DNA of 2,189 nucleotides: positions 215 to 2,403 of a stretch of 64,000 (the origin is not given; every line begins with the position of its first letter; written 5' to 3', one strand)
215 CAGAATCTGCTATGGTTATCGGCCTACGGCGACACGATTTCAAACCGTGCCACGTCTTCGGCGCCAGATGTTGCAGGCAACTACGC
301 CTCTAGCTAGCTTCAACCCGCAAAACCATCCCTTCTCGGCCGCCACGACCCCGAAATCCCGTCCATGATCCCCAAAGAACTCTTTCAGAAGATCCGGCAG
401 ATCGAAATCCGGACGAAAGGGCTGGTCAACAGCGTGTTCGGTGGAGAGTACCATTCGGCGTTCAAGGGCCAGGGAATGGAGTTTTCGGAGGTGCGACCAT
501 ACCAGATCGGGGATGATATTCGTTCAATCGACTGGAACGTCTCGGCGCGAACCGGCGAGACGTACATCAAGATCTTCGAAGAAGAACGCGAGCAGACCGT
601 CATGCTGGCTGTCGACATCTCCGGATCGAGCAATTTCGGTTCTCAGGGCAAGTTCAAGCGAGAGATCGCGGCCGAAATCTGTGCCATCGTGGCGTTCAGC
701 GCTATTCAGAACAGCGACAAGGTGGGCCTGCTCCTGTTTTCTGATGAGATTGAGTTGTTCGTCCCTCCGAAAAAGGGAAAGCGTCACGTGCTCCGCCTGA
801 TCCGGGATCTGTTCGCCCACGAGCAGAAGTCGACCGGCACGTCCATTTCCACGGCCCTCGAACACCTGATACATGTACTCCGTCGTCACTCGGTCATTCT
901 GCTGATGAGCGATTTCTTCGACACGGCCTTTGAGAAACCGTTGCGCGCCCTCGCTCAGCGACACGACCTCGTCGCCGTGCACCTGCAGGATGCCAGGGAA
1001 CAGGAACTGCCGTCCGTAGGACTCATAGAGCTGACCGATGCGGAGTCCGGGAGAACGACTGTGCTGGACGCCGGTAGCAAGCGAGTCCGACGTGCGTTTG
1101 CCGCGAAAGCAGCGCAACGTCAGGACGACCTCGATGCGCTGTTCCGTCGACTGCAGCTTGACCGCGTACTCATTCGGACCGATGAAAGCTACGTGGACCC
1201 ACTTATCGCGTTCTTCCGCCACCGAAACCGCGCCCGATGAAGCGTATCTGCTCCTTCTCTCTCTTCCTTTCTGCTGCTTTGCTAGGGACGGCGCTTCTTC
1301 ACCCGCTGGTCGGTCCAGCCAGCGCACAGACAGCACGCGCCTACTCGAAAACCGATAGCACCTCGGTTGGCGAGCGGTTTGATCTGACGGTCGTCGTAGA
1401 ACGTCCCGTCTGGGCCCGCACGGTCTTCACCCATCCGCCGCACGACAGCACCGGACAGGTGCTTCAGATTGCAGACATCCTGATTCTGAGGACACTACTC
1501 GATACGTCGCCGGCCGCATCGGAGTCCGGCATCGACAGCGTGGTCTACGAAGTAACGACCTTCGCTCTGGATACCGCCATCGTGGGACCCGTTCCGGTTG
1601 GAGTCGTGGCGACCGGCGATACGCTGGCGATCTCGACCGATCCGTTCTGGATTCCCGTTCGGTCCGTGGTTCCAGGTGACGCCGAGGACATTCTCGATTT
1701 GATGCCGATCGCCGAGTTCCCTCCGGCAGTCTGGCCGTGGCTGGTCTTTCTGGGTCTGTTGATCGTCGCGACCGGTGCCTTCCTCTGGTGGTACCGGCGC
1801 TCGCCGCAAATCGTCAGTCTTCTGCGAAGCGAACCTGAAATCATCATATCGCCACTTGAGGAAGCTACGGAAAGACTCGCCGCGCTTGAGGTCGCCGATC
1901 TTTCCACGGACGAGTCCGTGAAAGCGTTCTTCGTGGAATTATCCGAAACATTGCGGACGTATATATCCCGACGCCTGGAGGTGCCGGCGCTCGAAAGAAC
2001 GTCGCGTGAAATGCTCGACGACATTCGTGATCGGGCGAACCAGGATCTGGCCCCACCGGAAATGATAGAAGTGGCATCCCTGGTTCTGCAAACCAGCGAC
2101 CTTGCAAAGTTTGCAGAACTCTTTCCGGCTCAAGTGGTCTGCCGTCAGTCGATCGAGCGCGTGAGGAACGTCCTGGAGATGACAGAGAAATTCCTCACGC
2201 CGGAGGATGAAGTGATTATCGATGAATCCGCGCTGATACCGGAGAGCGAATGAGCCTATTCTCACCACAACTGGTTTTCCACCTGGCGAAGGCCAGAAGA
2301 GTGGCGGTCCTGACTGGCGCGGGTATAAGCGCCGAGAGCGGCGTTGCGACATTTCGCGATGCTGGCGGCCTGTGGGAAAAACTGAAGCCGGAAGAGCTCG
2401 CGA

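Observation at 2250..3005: Sir2-family deacylase translationally coupled inside a Bat/vWA aerotolerance operon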

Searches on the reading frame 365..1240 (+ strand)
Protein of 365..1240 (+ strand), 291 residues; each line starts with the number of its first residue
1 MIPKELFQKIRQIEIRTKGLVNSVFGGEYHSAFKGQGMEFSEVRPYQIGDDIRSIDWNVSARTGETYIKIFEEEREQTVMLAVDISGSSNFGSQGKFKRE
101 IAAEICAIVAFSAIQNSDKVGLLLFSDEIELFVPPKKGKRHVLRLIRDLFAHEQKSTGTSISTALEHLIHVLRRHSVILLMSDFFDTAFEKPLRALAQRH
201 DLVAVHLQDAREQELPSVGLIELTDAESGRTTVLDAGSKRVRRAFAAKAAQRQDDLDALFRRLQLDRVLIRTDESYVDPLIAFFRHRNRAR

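Call 3: search_protein_families(library=pfam, proteins=[window:365-1240:+], max_evalue=0.01)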
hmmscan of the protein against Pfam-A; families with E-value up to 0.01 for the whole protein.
window:365-1240:+ (291 aa): 4 families
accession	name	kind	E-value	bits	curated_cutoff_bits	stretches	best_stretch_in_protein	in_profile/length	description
PF01882.25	DUF58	-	2e-82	276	23.4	1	42-253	1-214/216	Protein of unknown function DUF58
PF13519.12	VWA_2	-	6.1e-15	56.2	27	1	79-184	1-106/107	von Willebrand factor type A domain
PF00092.34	VWA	-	1.9e-06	28.6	23.8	1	79-217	2-149/174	von Willebrand factor type A domain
PF05762.20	VWA_CoxE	-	5.5e-05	23.1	26.4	1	64-194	40-169/222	VWA domain containing CoxE-like protein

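Call 6: search_protein_families(library=ncbifam, proteins=[window:365-1240:+], max_evalue=0.001)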
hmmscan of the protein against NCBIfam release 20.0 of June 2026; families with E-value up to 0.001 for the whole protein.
window:365-1240:+ (291 aa): 0 families

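Call 57: search_protein_families(library=padloc, proteins=[window:365-1240:+], max_evalue=0.001)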
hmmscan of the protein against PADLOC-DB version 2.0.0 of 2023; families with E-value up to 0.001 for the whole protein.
window:365-1240:+ (291 aa): 0 families

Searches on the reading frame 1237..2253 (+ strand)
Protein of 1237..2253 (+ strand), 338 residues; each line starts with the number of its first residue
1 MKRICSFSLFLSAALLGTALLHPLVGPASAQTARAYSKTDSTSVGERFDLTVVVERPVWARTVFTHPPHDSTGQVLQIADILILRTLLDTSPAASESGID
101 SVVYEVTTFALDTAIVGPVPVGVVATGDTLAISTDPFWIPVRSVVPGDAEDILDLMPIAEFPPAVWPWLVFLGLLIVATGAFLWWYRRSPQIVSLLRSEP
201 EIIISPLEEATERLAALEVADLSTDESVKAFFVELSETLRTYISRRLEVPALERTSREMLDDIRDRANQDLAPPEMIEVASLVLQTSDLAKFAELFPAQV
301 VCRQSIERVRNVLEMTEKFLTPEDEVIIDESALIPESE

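Call 3: search_protein_families(library=pfam, proteins=[window:1237-2253:+], max_evalue=0.01)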
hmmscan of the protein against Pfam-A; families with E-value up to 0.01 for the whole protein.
window:1237-2253:+ (338 aa): 1 family
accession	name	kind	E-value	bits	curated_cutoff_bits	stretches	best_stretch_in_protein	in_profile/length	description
PF14316.11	DUF4381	-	1.3e-05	26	27.2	1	151-246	5-83/145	Domain of unknown function (DUF4381)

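Call 6: search_protein_families(library=ncbifam, proteins=[window:1237-2253:+], max_evalue=0.001)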
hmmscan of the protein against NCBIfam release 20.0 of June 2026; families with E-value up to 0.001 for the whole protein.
window:1237-2253:+ (338 aa): 0 families

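Call 57: search_protein_families(library=padloc, proteins=[window:1237-2253:+], max_evalue=0.001)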
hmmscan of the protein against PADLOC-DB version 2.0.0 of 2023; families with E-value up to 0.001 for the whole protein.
window:1237-2253:+ (338 aa): 0 families
